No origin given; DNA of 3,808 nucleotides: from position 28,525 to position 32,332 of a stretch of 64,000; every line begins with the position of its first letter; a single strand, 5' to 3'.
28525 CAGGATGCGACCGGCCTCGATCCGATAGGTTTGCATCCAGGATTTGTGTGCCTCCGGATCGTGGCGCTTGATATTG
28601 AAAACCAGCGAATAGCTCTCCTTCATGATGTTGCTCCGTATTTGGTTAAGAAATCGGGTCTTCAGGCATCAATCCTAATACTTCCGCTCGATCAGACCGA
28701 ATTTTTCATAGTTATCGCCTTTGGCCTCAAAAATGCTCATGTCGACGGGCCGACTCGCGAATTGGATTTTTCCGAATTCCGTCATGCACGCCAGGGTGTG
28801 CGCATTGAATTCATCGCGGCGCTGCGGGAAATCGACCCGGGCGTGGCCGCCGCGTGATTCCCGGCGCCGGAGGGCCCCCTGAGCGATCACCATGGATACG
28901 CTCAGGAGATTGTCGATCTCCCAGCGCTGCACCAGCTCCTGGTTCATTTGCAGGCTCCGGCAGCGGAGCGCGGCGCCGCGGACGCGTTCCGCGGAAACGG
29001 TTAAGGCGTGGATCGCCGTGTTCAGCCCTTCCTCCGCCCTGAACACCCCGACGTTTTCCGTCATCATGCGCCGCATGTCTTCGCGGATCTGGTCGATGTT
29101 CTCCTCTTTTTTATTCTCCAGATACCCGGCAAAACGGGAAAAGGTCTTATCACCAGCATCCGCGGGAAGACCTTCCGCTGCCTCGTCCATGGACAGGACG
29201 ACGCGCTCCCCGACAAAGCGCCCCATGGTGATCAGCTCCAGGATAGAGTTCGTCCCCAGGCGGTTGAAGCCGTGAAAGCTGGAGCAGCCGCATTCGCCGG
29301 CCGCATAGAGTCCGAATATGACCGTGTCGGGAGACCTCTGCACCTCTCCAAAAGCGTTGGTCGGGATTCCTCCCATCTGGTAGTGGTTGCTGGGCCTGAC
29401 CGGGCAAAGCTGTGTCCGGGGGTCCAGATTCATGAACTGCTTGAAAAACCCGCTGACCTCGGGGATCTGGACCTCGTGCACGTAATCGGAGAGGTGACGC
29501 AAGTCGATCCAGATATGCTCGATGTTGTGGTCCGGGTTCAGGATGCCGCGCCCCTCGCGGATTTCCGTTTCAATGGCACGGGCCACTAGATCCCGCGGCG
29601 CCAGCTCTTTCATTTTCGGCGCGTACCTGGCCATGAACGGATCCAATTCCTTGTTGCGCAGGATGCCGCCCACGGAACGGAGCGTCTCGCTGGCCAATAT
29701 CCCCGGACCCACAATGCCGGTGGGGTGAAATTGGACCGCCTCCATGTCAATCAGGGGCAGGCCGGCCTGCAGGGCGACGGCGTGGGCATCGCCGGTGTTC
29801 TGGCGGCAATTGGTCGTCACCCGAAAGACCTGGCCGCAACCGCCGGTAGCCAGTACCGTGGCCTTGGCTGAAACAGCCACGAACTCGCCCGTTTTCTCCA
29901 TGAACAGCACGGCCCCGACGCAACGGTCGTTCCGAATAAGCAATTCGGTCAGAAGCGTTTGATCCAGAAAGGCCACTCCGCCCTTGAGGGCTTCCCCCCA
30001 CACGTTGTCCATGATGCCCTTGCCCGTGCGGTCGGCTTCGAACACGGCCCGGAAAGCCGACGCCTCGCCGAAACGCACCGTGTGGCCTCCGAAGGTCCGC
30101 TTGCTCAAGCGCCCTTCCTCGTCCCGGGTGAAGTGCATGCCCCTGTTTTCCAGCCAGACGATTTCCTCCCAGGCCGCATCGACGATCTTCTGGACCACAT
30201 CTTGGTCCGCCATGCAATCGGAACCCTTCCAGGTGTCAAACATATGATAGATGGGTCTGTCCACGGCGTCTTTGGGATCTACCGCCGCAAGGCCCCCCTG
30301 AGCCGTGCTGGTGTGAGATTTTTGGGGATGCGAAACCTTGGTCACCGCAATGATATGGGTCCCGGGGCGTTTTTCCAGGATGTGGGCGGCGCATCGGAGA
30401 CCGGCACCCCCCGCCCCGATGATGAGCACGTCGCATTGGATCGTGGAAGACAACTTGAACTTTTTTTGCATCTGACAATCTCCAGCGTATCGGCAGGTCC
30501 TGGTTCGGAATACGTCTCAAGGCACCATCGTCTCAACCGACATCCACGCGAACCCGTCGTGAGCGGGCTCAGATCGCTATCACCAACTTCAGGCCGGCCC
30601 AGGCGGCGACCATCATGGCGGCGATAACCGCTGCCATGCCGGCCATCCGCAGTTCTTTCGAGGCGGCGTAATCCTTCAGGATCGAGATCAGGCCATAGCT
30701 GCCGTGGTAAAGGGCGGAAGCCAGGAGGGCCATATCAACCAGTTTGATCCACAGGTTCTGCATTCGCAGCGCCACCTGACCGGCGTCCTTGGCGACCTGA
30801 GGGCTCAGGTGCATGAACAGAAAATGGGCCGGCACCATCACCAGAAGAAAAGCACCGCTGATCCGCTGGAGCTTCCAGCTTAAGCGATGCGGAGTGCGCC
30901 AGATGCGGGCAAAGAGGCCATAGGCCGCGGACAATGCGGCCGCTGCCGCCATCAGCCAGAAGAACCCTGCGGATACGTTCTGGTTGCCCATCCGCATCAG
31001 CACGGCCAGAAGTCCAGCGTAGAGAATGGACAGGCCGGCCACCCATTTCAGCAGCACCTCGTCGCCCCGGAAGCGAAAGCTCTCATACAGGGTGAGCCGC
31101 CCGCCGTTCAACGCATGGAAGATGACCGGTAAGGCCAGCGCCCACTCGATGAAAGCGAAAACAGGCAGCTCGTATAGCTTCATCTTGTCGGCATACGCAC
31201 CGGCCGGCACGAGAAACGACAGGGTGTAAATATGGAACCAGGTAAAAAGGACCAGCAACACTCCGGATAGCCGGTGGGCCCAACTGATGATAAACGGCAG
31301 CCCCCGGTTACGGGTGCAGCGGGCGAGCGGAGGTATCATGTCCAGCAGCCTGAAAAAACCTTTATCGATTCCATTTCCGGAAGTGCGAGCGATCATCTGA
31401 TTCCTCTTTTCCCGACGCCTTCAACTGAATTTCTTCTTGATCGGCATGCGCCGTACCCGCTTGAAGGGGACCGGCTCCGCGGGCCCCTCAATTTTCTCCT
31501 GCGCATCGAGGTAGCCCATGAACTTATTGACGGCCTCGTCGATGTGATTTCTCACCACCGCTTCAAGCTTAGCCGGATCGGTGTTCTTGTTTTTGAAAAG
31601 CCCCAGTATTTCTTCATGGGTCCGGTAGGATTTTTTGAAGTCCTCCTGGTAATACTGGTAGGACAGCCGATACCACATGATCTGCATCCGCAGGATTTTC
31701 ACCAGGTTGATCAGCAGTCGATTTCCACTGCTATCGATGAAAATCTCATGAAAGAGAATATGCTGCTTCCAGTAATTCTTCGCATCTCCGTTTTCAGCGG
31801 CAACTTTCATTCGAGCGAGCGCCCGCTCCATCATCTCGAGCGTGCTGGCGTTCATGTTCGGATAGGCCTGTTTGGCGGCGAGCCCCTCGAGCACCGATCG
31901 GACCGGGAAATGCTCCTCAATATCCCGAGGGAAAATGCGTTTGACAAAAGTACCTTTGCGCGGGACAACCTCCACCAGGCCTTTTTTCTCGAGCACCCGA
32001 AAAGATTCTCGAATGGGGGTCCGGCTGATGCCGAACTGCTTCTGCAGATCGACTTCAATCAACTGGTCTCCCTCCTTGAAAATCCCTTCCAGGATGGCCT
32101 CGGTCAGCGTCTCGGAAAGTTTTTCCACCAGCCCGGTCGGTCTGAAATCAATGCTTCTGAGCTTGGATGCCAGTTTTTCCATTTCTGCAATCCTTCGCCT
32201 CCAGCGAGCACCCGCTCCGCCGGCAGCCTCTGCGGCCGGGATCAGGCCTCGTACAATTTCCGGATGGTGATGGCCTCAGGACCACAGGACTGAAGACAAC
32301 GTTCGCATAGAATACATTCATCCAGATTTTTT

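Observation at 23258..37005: Candidate C4/C5-dicarboxylate catabolic island: TRAP uptake, SDH-like and fumarase-like enzymes, thiokinase, CitE-type CoA lyase, PrpD-family protein, under GntR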

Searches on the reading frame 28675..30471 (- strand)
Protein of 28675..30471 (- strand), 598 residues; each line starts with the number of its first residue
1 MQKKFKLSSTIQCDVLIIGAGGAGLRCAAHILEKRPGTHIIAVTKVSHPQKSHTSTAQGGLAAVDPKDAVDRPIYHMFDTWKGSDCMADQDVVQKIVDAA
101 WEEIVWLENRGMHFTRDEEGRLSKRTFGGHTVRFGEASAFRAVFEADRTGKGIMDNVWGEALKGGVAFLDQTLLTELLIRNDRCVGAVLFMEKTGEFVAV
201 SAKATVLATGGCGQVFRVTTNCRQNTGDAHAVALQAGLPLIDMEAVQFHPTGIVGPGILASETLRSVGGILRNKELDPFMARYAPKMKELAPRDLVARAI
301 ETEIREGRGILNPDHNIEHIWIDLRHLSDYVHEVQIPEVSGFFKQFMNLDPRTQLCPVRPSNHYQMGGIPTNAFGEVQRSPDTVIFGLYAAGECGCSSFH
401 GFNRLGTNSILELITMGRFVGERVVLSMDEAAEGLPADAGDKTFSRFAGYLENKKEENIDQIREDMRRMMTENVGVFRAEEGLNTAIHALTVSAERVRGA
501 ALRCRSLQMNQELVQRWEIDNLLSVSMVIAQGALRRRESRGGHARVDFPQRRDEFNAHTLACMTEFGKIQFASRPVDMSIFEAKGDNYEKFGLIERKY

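Call 4: search_protein_families(library=pfam, proteins=[window:28675-30471:-])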
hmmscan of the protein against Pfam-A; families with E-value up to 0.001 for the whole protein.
window:28675-30471:- (598 aa): 4 families
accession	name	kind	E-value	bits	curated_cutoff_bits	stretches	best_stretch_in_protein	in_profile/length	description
PF00890.30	FAD_binding_2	-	3.8e-85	287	20.4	1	14-410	1-414/414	FAD binding domain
PF02910.25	Succ_DH_flav_C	-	4.6e-31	107.9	20.8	1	463-583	1-125/130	Fumarate reductase flavoprotein C-term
PF01266.30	DAO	-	4.3e-05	23.7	27.9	0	14-122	1-90/353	FAD dependent oxidoreductase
PF03486.20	HI0933_like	-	0.00054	19.9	50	0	14-60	2-46/244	HI0933-like protein Rossmann domain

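Call 5: search_protein_families(library=ncbifam, proteins=[window:28675-30471:-])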
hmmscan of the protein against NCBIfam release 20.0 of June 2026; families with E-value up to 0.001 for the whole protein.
window:28675-30471:- (598 aa): 40 families (the best 25 are shown)
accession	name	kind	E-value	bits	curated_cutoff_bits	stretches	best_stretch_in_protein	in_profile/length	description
TIGR01812.1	sdhA_frdA_Gneg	subfamily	3.7e-172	573.8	567.3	1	14-584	1-564/568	succinate dehydrogenase or fumarate reductase, flavoprotein subunit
TIGR01816.1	sdhA_forward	equivalog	1e-158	529.2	727.35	1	13-580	3-571/584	succinate dehydrogenase flavoprotein subunit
NF004724.0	PRK06069.1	subfamily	1.5e-151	505.5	826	1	10-580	3-569/577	succinate dehydrogenase/fumarate reductase flavoprotein subunit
NF004613.0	PRK05945.1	equivalog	5.9e-135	451.1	824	1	12-588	3-575/575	succinate dehydrogenase/fumarate reductase flavoprotein subunit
NF006383.0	PRK08626.1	equivalog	8.6e-124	414.2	663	1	10-563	3-569/657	fumarate reductase flavoprotein subunit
NF006686.0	PRK09231.1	equivalog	1.7e-120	403.3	854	1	10-578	3-571/598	fumarate reductase (quinol) flavoprotein subunit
TIGR01176.1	fum_red_Fp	equivalog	1.4e-117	393.7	932.7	1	10-579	1-570/580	fumarate reductase (quinol) flavoprotein subunit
NF042982.1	MFR_Fp_SdhA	equivalog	7.8e-113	378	1100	1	8-584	43-609/612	8-methylmenaquinol:fumarate reductase flavoprotein subunit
NF004900.0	PRK06263.1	equivalog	2.8e-112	376.1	718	1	9-565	4-538/546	fumarate reductase (CoM/CoB) subunit TfrA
NF005037.0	PRK06452.1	equivalog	2.6e-110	369.6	862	1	11-581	4-559/566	succinate dehydrogenase flavoprotein subunit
NF005866.0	PRK07803.1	equivalog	4.6e-97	325.7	819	2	12-286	8-290/631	fumarate reductase/succinate dehydrogenase flavoprotein subunit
NF005867.0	PRK07804.1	equivalog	2.1e-94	316.8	639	1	10-570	16-538/548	L-aspartate oxidase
TIGR00551.1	nadB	equivalog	4.3e-93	312.6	452.75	1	12-549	2-489/489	L-aspartate oxidase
NF005701.0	PRK07512.1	equivalog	1.7e-90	303.8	528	1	10-564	7-498/516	L-aspartate oxidase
NF005636.0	PRK07395.1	subfamily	1.8e-86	290.6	723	1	7-569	7-555/560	L-aspartate oxidase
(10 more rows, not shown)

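Call 45: search_solved_structures(query=window:28675-30471:-, max_evalue=1e-60, show_alignments=2)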
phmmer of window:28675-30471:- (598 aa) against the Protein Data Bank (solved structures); distinct sequences matched with E-value up to 1e-60: 28.
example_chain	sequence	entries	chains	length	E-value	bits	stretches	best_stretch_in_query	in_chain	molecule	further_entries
6lum_A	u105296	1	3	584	1.9e-121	409.7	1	13-562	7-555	Succinate dehydrogenase subunit A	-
1nek_A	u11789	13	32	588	8.7e-114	384.4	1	12-560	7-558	Succinate dehydrogenase flavoprotein subunit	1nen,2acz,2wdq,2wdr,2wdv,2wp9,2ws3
9lig_A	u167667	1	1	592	1.7e-110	373.5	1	13-564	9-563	Succinate dehydrogenase [ubiquinone] flavoprotein subunit, mitochondrial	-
9kps_A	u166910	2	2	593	1.7e-110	373.5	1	13-564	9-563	Succinate dehydrogenase [ubiquinone] flavoprotein subunit, mitochondrial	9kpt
9kq3_A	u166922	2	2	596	1.7e-110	373.5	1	13-564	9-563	Succinate dehydrogenase [ubiquinone] flavoprotein subunit, mitochondrial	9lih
9qdl_A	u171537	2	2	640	2e-110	373.3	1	12-564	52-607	Succinate dehydrogenase [ubiquinone] flavoprotein subunit, mitochondrial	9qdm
9fzl_2M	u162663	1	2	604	2.2e-109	369.8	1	14-564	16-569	Succinate dehydrogenase [ubiquinone] flavoprotein subunit, mitochondrial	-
9fq7_2M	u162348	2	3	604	2.3e-109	369.8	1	14-564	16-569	Succinate dehydrogenase [ubiquinone] flavoprotein subunit, mitochondrial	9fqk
3vr8_A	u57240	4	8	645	1.2e-108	367.4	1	13-556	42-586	Flavoprotein subunit of complex II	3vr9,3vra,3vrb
4ysx_A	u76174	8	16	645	3.4e-108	365.9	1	13-556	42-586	Succinate dehydrogenase flavoprotein | Succinate dehydrogenase [ubiquinone] flavoprotein subunit, mitochondrial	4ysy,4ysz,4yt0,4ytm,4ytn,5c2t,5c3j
1zoy_A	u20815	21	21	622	1.7e-106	360.3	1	13-556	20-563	FAD-binding protein | Succinate dehydrogenase [ubiquinone] flavoprotein subunit, mitochondrial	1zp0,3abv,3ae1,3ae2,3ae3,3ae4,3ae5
4ytp_A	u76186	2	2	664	2.2e-106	360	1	13-556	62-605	Succinate dehydrogenase [ubiquinone] flavoprotein subunit, mitochondrial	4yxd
8gs8_A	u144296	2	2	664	3.4e-105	356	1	12-556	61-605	Succinate dehydrogenase [ubiquinone] flavoprotein subunit, mitochondrial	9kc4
8dye_A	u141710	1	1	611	7.7e-105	354.8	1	13-556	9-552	Succinate dehydrogenase [ubiquinone] flavoprotein subunit, mitochondrial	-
6vax_A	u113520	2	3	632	8.4e-105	354.7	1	13-556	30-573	Succinate dehydrogenase [ubiquinone] flavoprotein subunit, mitochondrial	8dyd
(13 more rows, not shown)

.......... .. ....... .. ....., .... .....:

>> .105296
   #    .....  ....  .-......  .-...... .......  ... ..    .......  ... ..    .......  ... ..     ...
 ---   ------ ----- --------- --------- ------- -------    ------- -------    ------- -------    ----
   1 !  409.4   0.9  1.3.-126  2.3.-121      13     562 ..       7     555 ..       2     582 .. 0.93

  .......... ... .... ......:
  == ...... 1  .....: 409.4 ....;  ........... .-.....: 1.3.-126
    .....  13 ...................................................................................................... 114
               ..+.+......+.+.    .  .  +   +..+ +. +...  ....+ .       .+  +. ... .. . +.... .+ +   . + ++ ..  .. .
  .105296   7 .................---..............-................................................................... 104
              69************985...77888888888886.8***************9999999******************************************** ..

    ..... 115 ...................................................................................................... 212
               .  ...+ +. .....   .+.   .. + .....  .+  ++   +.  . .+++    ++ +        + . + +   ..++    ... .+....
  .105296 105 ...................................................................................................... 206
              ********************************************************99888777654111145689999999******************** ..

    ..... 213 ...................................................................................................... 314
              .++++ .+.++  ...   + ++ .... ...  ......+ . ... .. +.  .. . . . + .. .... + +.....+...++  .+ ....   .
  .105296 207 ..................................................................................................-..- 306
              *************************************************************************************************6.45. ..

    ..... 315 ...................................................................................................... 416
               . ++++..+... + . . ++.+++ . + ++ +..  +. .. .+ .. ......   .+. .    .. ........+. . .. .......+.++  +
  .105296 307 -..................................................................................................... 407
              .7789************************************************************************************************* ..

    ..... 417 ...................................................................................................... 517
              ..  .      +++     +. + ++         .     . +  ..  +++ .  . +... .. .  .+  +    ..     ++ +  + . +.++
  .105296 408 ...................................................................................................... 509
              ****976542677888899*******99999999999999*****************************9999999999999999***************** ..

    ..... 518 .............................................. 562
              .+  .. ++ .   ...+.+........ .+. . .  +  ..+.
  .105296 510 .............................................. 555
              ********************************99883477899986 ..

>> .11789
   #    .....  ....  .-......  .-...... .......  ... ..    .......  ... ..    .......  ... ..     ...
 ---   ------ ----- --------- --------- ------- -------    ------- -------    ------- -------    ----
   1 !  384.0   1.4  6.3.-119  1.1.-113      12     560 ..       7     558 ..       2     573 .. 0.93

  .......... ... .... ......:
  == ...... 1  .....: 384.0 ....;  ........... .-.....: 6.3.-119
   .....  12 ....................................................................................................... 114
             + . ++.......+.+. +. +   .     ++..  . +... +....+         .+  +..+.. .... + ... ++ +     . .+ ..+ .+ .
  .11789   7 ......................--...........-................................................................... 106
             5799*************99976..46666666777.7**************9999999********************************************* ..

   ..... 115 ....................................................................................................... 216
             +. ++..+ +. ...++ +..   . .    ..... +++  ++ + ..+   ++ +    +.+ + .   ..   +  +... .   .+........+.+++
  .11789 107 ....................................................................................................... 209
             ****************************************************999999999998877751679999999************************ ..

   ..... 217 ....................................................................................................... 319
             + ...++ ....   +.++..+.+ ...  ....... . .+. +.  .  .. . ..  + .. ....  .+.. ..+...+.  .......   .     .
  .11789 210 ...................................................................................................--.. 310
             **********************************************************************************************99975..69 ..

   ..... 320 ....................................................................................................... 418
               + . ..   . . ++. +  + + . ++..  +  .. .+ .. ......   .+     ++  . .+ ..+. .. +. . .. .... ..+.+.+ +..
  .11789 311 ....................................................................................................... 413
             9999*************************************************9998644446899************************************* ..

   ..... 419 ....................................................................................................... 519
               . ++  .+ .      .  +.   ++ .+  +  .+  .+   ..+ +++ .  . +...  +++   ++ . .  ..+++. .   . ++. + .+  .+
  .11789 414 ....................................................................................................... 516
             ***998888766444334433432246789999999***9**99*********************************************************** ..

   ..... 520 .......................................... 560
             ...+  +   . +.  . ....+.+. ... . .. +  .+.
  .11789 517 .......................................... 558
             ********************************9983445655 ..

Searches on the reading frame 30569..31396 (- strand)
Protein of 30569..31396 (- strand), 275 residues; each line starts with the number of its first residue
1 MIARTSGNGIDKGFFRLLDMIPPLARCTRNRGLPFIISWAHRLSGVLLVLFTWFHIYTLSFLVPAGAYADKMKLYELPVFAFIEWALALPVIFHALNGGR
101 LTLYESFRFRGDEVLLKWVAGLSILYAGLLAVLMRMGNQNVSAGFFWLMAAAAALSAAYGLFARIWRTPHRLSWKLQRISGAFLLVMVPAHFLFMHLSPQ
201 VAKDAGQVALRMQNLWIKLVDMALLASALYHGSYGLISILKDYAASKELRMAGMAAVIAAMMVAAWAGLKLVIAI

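Call 4: search_protein_families(library=pfam, proteins=[window:30569-31396:-])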
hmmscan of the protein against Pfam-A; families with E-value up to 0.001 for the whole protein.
window:30569-31396:- (275 aa): 1 family
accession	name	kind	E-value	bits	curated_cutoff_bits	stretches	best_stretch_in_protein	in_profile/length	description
PF01127.27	Sdh_cyt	-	7.1e-19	68.5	25.8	2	33-107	18-95/122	Succinate dehydrogenase/Fumarate reductase transmembrane subunit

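Call 5: search_protein_families(library=ncbifam, proteins=[window:30569-31396:-])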
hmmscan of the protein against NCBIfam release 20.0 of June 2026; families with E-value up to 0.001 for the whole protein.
window:30569-31396:- (275 aa): 2 families
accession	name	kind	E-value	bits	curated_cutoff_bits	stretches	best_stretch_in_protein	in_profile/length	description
TIGR02970.1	succ_dehyd_cytB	equivalog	3.3e-16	59.6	52.3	2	35-103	18-87/120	succinate dehydrogenase, cytochrome b556 subunit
TIGR02968.1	succ_dehyd_anc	equivalog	6.4e-12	45.6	41.8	1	173-271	7-103/105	succinate dehydrogenase, hydrophobic membrane anchor protein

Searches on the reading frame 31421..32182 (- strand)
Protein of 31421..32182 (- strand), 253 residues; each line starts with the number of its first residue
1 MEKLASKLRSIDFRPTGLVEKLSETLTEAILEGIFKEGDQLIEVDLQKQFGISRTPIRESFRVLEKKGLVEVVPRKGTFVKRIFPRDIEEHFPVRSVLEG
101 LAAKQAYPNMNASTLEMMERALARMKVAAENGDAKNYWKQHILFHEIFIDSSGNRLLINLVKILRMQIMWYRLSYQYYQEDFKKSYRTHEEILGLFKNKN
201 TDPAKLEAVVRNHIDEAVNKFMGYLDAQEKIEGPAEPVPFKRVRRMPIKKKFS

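Call 4: search_protein_families(library=pfam, proteins=[window:31421-32182:-])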
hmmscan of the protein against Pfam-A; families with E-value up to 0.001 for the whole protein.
window:31421-32182:- (253 aa): 2 families
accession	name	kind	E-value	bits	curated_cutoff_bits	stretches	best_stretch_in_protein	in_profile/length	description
PF07729.17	FCD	-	7.2e-22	78.6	24.3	1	92-215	3-124/125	FCD domain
PF00392.27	GntR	-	2.4e-16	59.6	27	1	20-80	3-64/64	Bacterial regulatory proteins, gntR family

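Call 5: search_protein_families(library=ncbifam, proteins=[window:31421-32182:-])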
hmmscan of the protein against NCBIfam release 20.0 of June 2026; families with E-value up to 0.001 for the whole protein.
window:31421-32182:- (253 aa): 21 families
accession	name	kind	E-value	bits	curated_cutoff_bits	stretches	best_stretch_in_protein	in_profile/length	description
TIGR03338.1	phnR_burk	equivalog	7.7e-33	113.9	271.5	1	23-217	17-209/212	phosphonate utilization associated transcriptional regulator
NF003011.0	PRK03837.1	subfamily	3.4e-17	62.9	260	1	18-222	14-234/241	transcriptional regulator NanR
NF008504.0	PRK11414.1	equivalog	2.5e-12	47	225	1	19-204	13-200/221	GntR family transcriptional regulator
NF007001.0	PRK09464.1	equivalog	2.9e-10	40.2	330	1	18-164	11-173/254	pyruvate dehydrogenase complex transcriptional repressor PdhR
NF007442.0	PRK09990.1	equivalog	3.8e-10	39.6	301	1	19-215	12-229/256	transcriptional regulator GlcC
NF052282.1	PLP_TF_PdxR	equivalog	2.8e-08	33.3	320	1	18-99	2-77/448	MocR-like pyridoxine biosynthesis transcription factor PdxR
NF011575.0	PRK14999.1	equivalog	3.7e-08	33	424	1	14-149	9-136/241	histidine utilization repressor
TIGR02018.2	his_ut_repres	equivalog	4.8e-08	32.6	220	1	21-101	3-82/226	histidine utilization transcriptional repressor HutC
NF007292.0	PRK09764.1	equivalog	3.5e-07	29.7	281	1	21-82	9-71/240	GntR family transcriptional regulator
NF007741.0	PRK10421.1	equivalog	9.1e-07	28.5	311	1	18-84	8-75/262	transcriptional regulator LldR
NF008576.0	PRK11534.1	equivalog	1.1e-06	28.5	218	1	25-173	15-167/225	DNA-binding transcriptional regulator CsiR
TIGR02325.1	C_P_lyase_phnF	equivalog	1.7e-05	24.5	156.8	1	21-81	12-73/238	phosphonate metabolism transcriptional regulator PhnF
NF047563.1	modulin_PmtR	equivalog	2.6e-05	24.2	200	1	18-83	13-79/125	PSM export ABC transporter transcriptional regulator PmtR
NF053730.1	TransRegRv1152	equivalog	3.5e-05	23.7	170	1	17-87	16-87/120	Rv1152 family transcriptional regulator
TIGR02404.1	trehalos_R_Bsub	equivalog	3.7e-05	23.5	211.95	1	22-80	5-64/233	trehalose operon repressor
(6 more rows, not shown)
